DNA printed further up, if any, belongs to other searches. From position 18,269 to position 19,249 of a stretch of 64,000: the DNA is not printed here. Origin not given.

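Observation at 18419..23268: Three-gene operon: PLD-SNF2 helicase (1071 aa), small ABC-like ATPase (296 aa) and an unknown 226-aa protein; candidate uncharacterised defence system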

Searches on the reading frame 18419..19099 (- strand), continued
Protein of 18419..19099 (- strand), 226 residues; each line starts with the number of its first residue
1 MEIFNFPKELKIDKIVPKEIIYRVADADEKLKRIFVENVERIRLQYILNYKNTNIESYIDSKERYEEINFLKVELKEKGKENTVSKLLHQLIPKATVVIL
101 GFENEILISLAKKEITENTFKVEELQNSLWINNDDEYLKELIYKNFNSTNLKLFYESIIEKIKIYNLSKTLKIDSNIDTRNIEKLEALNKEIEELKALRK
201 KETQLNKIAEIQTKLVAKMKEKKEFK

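Call 32: find_homologous_proteins(query=A1, max_evalue=1e-10)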
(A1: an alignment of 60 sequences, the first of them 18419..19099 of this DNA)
Query A1 (60 sequences) (226 aa, profile of the alignment): 984 proteins with E <= 1e-10 among 8000 candidates; the best 120 are listed.
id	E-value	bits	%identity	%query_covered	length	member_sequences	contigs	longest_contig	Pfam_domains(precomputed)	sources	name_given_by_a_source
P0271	3.1e-91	323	30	97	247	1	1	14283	PF14335.12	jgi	jgi:hypothetical protein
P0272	1.7e-88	314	24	92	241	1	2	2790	PF14335.12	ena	-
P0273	7.9e-88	312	31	98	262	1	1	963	PF14335.12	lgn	-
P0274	9.6e-88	312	29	97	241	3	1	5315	PF14335.12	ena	-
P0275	1.9e-87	311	27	93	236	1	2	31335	PF14335.12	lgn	-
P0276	4.2e-87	309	27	92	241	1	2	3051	PF14335.12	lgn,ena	-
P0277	6.7e-87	309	25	92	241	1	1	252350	PF14335.12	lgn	-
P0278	8.9e-87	308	31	98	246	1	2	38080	PF14335.12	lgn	-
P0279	9.2e-87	308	28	94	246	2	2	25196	PF14335.12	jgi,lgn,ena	-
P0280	3.3e-86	307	29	91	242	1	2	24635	PF14335.12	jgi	jgi:hypothetical protein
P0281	1.1e-85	305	23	94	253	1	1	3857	PF14335.12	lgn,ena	-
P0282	2.4e-85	304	28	99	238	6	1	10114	PF14335.12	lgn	-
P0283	2.7e-85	304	29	95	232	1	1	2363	PF14335.12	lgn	-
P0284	9.1e-85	302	26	94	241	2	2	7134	PF14335.12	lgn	-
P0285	1.4e-84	301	28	100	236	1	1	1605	PF14335.12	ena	-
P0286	1.4e-84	301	28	95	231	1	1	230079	PF14335.12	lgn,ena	-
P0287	1.8e-84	301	31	98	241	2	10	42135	PF14335.12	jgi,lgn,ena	-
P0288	1.9e-84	301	29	95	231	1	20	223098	PF14335.12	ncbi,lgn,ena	-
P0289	2.0e-84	301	27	100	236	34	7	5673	PF14335.12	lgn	-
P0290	2.6e-84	300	29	95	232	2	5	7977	PF14335.12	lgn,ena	-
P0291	2.7e-84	300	29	95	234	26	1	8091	PF14335.12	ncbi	-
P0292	2.8e-84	300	28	95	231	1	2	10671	PF14335.12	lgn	-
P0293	2.9e-84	300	28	94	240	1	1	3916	PF14335.12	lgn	-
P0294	3.1e-84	300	24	95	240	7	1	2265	PF14335.12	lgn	-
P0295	3.4e-84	300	28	95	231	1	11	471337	PF14335.12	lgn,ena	-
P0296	3.9e-84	300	28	95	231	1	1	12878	PF14335.12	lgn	-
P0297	4.7e-84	299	28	95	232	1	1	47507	PF14335.12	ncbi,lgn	-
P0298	4.8e-84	299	28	95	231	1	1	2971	PF14335.12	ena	-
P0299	5.7e-84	299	28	95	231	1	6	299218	PF14335.12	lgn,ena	-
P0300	6.0e-84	299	28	95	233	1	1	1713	PF14335.12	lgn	-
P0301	6.0e-84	299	23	92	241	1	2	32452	PF14335.12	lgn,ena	-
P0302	6.8e-84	299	28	95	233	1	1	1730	PF14335.12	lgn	-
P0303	7.0e-84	299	26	95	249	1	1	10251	PF14335.12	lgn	-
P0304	7.2e-84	299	28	95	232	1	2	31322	PF14335.12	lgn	-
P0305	7.4e-84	299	28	95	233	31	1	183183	PF14335.12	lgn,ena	-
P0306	8.5e-84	299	29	95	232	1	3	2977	PF14335.12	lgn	-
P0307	9.1e-84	299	28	95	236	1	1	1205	PF14335.12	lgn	-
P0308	9.4e-84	298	29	98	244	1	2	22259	PF14335.12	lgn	-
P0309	1.0e-83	298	24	92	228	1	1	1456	PF14335.12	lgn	-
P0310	1.2e-83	298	28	98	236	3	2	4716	PF14335.12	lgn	-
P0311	1.5e-83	298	27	95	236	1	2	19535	PF14335.12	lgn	-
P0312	1.5e-83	298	28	95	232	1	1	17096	PF14335.12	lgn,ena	-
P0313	1.6e-83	298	28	95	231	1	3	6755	PF14335.12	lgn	-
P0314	2.0e-83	297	23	95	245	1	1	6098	PF14335.12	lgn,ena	-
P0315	2.0e-83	297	27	100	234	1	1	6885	PF14335.12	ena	-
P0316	2.0e-83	297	25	95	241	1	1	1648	PF14335.12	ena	-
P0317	2.2e-83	297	25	98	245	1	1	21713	PF14335.12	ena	-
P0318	2.3e-83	297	27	93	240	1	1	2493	PF14335.12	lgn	-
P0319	2.3e-83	297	28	95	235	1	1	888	PF14335.12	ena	-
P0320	2.9e-83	297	28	95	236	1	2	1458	PF14335.12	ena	-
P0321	3.0e-83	297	28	93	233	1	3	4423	PF14335.12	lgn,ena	-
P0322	3.6e-83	297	26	91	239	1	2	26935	PF14335.12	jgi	jgi:hypothetical protein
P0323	3.7e-83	297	28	95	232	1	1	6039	PF14335.12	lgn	-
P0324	3.7e-83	297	28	95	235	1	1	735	PF14335.12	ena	-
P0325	3.8e-83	297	24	91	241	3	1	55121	PF14335.12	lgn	-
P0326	3.9e-83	296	28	95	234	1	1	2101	PF14335.12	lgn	-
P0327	4.1e-83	296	28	95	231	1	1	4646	PF14335.12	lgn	-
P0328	4.9e-83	296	29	95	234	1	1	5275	PF14335.12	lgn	-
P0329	6.6e-83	296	28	95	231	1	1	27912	PF14335.12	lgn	-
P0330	6.9e-83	296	28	98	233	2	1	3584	PF14335.12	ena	-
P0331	8.0e-83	295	28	100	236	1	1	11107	PF14335.12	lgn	-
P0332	8.4e-83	295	28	95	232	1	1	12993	PF14335.12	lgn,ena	-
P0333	8.6e-83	295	31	95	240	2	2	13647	PF14335.12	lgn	-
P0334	9.8e-83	295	26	90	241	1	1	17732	PF14335.12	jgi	jgi:hypothetical protein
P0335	1.1e-82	295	27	94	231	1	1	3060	PF14335.12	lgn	-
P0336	1.2e-82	295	27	100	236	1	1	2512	PF14335.12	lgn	-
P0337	1.5e-82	295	26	97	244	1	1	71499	PF14335.12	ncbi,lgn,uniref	ncbi:DUF4391 domain-containing protein [Clostridium sp.]|uniref:DUF4391 domain-containing protein n=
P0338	1.8e-82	294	28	95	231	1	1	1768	PF14335.12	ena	-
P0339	1.9e-82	294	28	100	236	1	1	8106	PF14335.12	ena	-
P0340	2.0e-82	294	23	94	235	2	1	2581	PF14335.12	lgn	-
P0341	2.0e-82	294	28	95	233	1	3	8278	PF14335.12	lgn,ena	-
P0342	2.1e-82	294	28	95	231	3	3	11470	PF14335.12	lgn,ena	-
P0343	2.3e-82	294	27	95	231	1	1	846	PF14335.12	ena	-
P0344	2.4e-82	294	27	95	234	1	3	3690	PF14335.12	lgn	-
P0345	2.7e-82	294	28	95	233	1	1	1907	PF14335.12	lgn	-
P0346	2.9e-82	294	28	95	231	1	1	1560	PF14335.12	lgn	-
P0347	3.0e-82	294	28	100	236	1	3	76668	PF14335.12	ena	-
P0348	3.4e-82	293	27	100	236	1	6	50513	PF14335.12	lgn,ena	-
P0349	5.1e-82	293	27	95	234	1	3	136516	PF14335.12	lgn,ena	-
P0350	5.8e-82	293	28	95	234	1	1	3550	PF14335.12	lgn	-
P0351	9.8e-82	292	27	95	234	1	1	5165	PF14335.12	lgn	-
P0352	1.1e-81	292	28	95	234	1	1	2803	PF14335.12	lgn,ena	-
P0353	1.4e-81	291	28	95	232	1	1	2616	PF14335.12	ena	-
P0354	1.6e-81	291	28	95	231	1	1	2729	PF14335.12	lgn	-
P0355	1.8e-81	291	27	95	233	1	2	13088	PF14335.12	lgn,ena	-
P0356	1.9e-81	291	27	95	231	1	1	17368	PF14335.12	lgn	-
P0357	2.0e-81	291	27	95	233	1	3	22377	PF14335.12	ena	-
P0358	2.2e-81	291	27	95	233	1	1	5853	PF14335.12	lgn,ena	-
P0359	2.7e-81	290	27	95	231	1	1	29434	PF14335.12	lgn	-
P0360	3.4e-81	290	27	95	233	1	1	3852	PF14335.12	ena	-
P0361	3.4e-81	290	27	94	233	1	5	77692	PF14335.12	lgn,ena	-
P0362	3.6e-81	290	27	95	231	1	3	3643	PF14335.12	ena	-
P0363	3.8e-81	290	27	95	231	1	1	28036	PF14335.12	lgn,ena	-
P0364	4.0e-81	290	22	95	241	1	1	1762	PF14335.12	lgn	-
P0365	4.5e-81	290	25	92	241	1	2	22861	PF14335.12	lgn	-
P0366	5.3e-81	290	28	94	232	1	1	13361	PF14335.12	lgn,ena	-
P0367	5.7e-81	289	27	95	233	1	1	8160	PF14335.12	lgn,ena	-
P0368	6.1e-81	289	29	95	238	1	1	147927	PF14335.12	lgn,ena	-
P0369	6.5e-81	289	28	95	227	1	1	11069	PF14335.12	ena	-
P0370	6.5e-81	289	28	95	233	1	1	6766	PF14335.12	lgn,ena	-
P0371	8.1e-81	289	27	95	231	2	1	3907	PF14335.12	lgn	-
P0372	9.3e-81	289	22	96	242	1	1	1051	PF14335.12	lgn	-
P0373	9.8e-81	289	27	95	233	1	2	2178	PF14335.12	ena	-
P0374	1.0e-80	289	27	95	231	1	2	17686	PF14335.12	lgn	-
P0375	1.1e-80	288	27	95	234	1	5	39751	PF14335.12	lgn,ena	-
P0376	1.4e-80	288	27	91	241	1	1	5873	PF14335.12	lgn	-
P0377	1.5e-80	288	28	95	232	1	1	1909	PF14335.12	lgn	-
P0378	1.5e-80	288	27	95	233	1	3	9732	PF14335.12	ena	-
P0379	1.7e-80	288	27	95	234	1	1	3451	PF14335.12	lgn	-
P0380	2.1e-80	288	27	95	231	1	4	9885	PF14335.12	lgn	-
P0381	2.2e-80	287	22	95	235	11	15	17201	PF14335.12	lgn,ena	-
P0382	2.3e-80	287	27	95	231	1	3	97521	PF14335.12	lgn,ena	-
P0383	2.6e-80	287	27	95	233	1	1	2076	PF14335.12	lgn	-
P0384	2.8e-80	287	26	92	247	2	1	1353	PF14335.12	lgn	-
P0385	2.9e-80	287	26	94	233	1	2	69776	PF14335.12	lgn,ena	-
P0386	3.3e-80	287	24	99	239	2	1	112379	PF14335.12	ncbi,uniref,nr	ncbi:DUF4391 domain-containing protein [Desulfosporosinus sp. FKA]|uniref:DUF4391 domain-containing 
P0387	5.5e-80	286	24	92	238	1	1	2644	PF14335.12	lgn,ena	-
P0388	6.4e-80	286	25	98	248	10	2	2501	PF14335.12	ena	-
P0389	6.5e-80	286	24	91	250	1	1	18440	PF14335.12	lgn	-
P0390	6.6e-80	286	22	95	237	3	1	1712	PF14335.12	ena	-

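Call 33: find_encoding_contigs(protein=P0277, flank=10000, max_places=2)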
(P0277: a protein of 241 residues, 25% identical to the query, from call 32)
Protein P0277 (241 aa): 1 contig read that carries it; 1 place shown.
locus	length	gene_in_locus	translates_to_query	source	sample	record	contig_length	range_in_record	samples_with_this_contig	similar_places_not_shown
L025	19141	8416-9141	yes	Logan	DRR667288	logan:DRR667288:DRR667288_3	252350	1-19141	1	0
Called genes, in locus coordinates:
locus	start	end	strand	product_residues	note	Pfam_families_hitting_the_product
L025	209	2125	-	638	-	PF03453:MoeA_N, PF00994:MoCF_biosynth, PF13531:SBP_bac_11 (faint), PF03454:MoeA_C, PF12727:PBP_like, PF12974:Phosphonate-bd (weak)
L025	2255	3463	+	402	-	PF03453:MoeA_N, PF00994:MoCF_biosynth, PF03454:MoeA_C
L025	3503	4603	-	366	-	-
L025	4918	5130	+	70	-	PF12728:HTH_17 (weak)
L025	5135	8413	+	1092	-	PF00176:SNF2-rel_dom (weak), PF00270:DEAD (faint), PF04851:ResIII, PF20720:nSTAND3 (weak), PF00271:Helicase_C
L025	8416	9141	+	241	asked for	PF14335:DUF4391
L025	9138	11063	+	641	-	PF01555:N6_N4_Mtase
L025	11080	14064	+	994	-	PF04851:ResIII, PF00270:DEAD (weak), PF19778:RE_endonuc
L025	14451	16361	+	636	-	PF00497:SBP_bac_3, PF13188:PAS_8 (weak), PF00512:HisKA, PF02518:HATPase_c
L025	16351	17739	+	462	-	PF00072:Response_reg, PF00158:Sigma54_activat, PF14532:Sigma54_activ_2, PF01078:Mg_chelatase (faint), PF07728:AAA_5 (weak), PF25601:AAA_lid_14, PF02954:HTH_8 (weak)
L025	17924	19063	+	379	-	PF13433:Peripla_BP_5, PF13458:Peripla_BP_6, PF01094:ANF_receptor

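Call 34: find_encoding_contigs(protein=P0288, flank=10000, max_places=3)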
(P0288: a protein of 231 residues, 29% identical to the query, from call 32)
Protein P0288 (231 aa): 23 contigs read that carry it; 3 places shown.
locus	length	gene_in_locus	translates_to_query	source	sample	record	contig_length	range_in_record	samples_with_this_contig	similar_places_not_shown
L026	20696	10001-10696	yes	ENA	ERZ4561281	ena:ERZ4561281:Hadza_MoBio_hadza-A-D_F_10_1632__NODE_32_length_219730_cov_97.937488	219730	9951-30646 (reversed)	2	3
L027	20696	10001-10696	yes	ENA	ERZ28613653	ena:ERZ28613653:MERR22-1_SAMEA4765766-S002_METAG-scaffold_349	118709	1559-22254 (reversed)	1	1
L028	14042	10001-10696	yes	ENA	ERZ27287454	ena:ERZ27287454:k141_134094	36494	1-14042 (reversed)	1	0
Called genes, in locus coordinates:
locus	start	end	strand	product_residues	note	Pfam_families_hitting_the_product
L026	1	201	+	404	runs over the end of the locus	PF13175:AAA_15 (faint), PF02463:SMC_N (weak), PF13304:AAA_21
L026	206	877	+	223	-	PF13707:RloB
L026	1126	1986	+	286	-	PF19127:Choline_bind_3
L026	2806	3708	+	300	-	-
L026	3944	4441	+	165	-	-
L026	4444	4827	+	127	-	-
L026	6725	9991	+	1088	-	PF00176:SNF2-rel_dom (weak), PF00270:DEAD (faint), PF04851:ResIII, PF20720:nSTAND3 (faint), PF00271:Helicase_C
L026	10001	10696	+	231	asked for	PF14335:DUF4391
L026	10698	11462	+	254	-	-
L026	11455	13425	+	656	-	PF01555:N6_N4_Mtase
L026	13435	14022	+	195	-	PF18967:PycTM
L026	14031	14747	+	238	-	PF00211:Guanylate_cyc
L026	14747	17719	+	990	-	PF04851:ResIII, PF00270:DEAD (faint), PF19778:RE_endonuc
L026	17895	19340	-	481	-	PF01637:ATPase_2, PF13173:AAA_14, PF03008:DUF234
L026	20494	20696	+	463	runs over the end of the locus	PF01637:ATPase_2, PF13191:AAA_16 (weak), PF13173:AAA_14, PF13401:AAA_22 (faint), PF03008:DUF234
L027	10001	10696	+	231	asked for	PF14335:DUF4391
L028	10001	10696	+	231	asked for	PF14335:DUF4391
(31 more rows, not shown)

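Call 35: find_encoding_contigs(protein=P0386, flank=10000, max_places=2)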
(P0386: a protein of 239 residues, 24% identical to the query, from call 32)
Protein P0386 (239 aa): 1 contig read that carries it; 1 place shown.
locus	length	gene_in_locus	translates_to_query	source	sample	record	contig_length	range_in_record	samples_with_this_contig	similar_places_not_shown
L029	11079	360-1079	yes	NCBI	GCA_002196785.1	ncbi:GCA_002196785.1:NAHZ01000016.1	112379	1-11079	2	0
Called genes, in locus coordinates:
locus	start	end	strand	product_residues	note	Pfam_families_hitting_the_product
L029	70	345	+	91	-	-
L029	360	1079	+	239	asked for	PF14335:DUF4391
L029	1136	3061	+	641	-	PF01555:N6_N4_Mtase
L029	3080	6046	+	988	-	PF04851:ResIII, PF00270:DEAD (weak), PF19778:RE_endonuc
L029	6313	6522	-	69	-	PF13560:HTH_31 (weak), PF12844:HTH_19, PF01381:HTH_3, PF13443:HTH_26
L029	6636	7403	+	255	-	PF01656:CbiA, PF06564:CBP_BcsQ, PF09140:MipZ (faint), PF13614:AAA_31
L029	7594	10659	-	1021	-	PF13289:SIR2_2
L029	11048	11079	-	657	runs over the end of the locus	PF22745:Nlig-Ia, PF01653:DNA_ligase_aden, PF03120:OB_DNA_ligase, PF03119:DNA_ligase_ZBD, PF00633:HHH (faint), PF12826:HHH_2, PF14520:HHH_5 (weak), PF00533:BRCT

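Call 36: find_encoding_contigs(protein=P0280, flank=10000, max_places=2)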
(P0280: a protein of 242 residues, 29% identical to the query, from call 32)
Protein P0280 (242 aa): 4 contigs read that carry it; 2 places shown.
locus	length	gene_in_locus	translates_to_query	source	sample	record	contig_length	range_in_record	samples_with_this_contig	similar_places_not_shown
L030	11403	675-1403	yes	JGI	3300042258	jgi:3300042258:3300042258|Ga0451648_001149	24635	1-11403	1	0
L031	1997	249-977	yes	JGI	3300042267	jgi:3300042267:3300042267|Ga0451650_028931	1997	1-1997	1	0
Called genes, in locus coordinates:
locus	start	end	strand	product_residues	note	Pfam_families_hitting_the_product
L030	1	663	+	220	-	?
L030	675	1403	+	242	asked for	PF14335:DUF4391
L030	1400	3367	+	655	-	PF01555:N6_N4_Mtase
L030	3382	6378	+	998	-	PF04851:ResIII, PF00270:DEAD (weak), PF19778:RE_endonuc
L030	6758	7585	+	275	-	PF10899:AbiGi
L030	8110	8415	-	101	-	PF04892:VanZ-LLP1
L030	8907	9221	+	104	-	PF02607:B12-binding_2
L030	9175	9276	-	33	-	-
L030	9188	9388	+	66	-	-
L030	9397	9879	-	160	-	PF03975:CheD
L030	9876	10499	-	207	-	PF04509:CheC, PF13690:CheX (weak), PF04509:CheC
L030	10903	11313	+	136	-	PF01145:Band_7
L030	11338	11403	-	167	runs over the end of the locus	PF04970:LRAT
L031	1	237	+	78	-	?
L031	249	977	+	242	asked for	PF14335:DUF4391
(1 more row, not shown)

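Call 49: search_protein_families(library=padloc, proteins=[L026:10698-11462:+, L009:10717-11187:+], max_evalue=0.001)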
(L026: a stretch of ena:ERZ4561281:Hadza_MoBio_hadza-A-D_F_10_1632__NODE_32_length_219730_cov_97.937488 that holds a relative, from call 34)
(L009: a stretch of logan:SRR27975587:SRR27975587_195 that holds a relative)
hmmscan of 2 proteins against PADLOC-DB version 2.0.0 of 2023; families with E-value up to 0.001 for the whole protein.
L026:10698-11462:+ (254 aa): 0 families

L009:10717-11187:+ (156 aa): 0 families

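Call 50: search_protein_families(library=pfam, proteins=[L026:10698-11462:+], max_evalue=0.1)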
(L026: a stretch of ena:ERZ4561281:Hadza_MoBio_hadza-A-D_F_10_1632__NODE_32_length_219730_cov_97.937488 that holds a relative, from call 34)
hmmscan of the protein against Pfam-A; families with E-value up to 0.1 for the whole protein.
L026:10698-11462:+ (254 aa): 0 families

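Call 51: predict_structure(alignment_id=A4)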
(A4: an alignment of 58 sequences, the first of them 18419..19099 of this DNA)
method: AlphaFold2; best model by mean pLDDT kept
length: 226 residues; sequences in the alignment: 58
mean_pLDDT: 89.4   pTM: 0.79
mean pLDDT of the five models: 89.4, 87.6, 87.5, 87.3, 87.1
residues with pLDDT >= 90: 128; 70-90: 94; 50-70: 4; < 50: 0
segments of 3 or more residues with pLDDT < 50: none
pLDDT, mean of each block of 10 residues (from residue 1): 86 91 81 92 95 92 91 95 92 93 96 81 92 92 94 96 91 75 83 87 89 90 81
secondary structure, 60 per line:
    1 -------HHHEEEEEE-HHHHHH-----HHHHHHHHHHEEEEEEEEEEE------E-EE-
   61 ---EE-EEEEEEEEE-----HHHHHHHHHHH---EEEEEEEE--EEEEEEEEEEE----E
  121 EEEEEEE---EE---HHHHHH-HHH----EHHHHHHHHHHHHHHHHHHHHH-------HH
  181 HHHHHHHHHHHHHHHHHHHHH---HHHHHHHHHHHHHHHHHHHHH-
elements in order: E11-16 H18-23 H29-38 E39-49 E67-75 H81-91 E95-102 E105-115 E120-127 H136-141 H151-171 H179-201 H205-225

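Call 54: search_dna_similar(query=P0277, collection=plasmids, mode=protein, max_evalue=0.001, max_rows=40)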
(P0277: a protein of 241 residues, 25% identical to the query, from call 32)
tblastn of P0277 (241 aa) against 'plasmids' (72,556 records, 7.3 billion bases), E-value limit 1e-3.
Records with a match: 63; places in all: 63; records where one place covers at least 80% of the query: 62.
Best place of each record, by identity: <60% 63.
By first word of the organism name: Escherichia 14; Acinetobacter 11; Enterococcus 11; Vibrio 3; Citrobacter 2; Aeromonas 2; Latilactobacillus 2; Desulforapulum 1; Acetobacter 1; Methanomethylovorans 1; and 15 more.
By predicted mobility (MOB-suite, as given by PLSDB): non-mobilizable 29; conjugative 19; mobilizable 15.
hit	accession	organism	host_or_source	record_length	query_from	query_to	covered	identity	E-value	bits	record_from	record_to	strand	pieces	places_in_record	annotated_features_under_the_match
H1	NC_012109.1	Desulforapulum autotrophicum HRM2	-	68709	4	235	96%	32.2%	2e-29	122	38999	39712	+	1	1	DUF4391 domain-containing protein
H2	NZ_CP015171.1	Acetobacter ascendens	single cell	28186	7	235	95%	32.4%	3e-28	119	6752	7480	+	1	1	DUF4391 domain-containing protein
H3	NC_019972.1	Methanomethylovorans hollandica DSM 15978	-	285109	5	229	93%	32.3%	1e-34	137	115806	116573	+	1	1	DUF4391 domain-containing protein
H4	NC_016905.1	Shewanella baltica OS678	-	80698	4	231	95%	30.5%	2e-30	125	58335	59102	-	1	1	DUF4391 domain-containing protein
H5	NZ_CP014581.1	Paraburkholderia phytofirmans OLGA172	-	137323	2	232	96%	30.0%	1e-28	120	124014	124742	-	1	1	DUF4391 domain-containing protein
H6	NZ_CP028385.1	Providencia heimbachae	porcine,cell culture,feces from ...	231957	4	231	95%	30.1%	4e-31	127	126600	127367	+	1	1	DUF4391 domain-containing protein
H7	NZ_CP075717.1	Escherichia coli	Sus scrofa,water sample,wastewater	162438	4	237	97%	26.9%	9e-12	71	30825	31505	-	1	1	DUF4391 domain-containing protein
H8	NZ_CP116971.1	Escherichia coli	Sus scrofa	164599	4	237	97%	26.9%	9e-12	71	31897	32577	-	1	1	DUF4391 domain-containing protein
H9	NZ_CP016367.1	Phaeobacter porticola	cell culture,barnacle at wood pile-on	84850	10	225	90%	28.8%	6e-13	75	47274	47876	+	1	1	DUF4391 domain-containing protein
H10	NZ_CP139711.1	Sulfitobacter sp. OXR-159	Bacterial Culture,hydrothermal vent ...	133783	10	225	90%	28.8%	1e-12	74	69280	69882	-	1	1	DUF4391 domain-containing protein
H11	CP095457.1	Escherichia coli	pig,cell culture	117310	4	237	97%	26.4%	4e-11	70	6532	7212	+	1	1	DUF4391 domain-containing protein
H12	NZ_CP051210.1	Acinetobacter sp. NEB149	cell culture,R.J.Roberts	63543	1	237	98%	26.1%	1e-10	68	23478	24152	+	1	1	DUF4391 domain-containing protein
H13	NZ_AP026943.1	Citrobacter freundii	Mastacembelus,gut contents of ...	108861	10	237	95%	26.8%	9e-14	77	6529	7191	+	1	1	DUF4391 domain-containing protein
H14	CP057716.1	Escherichia coli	culture,Pooled pig faecal samples ...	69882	10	237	95%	26.7%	1e-11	71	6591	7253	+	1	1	DUF4391 domain-containing protein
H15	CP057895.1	Escherichia coli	culture,Pooled cattle faecal samples ...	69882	10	237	95%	26.7%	1e-11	71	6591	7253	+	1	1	DUF4391 domain-containing protein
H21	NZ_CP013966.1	Aeromonas hydrophila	fish,cell culture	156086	4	229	94%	25.8%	5e-23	104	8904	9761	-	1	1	DUF4391 domain-containing protein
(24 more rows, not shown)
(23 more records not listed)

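Call 56: get_annotated_region(hit=H12, flank=9000)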
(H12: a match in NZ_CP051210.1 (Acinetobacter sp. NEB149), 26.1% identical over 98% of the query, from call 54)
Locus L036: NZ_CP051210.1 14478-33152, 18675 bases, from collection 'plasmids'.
description: Acinetobacter sp. NEB149 plasmid pMsp65, complete sequence
organism: Acinetobacter sp. NEB149 (NCBI taxid 2725684)
taxonomy: Bacteria; Pseudomonadota; Gammaproteobacteria; Moraxellales; Moraxellaceae; Acinetobacter; Acinetobacter sp. NEB149
host: -; source: cell culture,R.J.Roberts; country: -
typing (MOB-suite, as given by PLSDB): non-mobilizable; replicon rep_cluster_327
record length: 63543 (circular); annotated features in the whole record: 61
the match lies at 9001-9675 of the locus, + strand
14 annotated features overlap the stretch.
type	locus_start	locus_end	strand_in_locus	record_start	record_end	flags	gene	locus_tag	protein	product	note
CDS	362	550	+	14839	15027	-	-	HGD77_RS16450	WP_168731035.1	hypothetical protein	-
CDS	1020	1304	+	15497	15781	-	-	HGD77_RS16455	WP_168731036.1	type II toxin-antitoxin system Phd/YefM family antitoxin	-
CDS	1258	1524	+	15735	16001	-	-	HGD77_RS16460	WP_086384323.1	type II toxin-antitoxin system RelE/ParE family toxin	GO:0030541 - plasmid partitioning [Evidence IEA]; GO:0051290 - protein heterotetramerization [Evidence IEA]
CDS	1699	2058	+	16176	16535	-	-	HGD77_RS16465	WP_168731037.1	DUF2513 domain-containing protein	-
CDS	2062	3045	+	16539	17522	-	-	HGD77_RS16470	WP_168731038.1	hypothetical protein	-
CDS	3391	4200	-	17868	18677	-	-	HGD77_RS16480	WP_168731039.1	hypothetical protein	-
CDS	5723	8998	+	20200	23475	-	-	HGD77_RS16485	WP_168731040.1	helicase-related protein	-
CDS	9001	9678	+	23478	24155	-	-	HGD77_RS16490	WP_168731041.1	DUF4391 domain-containing protein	-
CDS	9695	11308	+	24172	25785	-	-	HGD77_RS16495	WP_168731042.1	site-specific DNA-methyltransferase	GO:0006306 - DNA methylation [Evidence IEA]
CDS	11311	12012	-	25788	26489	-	-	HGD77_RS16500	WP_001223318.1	IS1-like element ISPa14 family transposase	GO:0006313 - DNA transposition [Evidence IEA]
CDS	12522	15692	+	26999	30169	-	-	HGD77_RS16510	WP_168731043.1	DEAD/DEAH box helicase family protein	-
CDS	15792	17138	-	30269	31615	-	-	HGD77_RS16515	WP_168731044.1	DNA-primase RepB domain-containing protein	-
CDS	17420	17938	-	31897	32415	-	-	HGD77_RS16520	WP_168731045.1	hypothetical protein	-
CDS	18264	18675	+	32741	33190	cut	-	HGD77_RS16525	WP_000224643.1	hypothetical protein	-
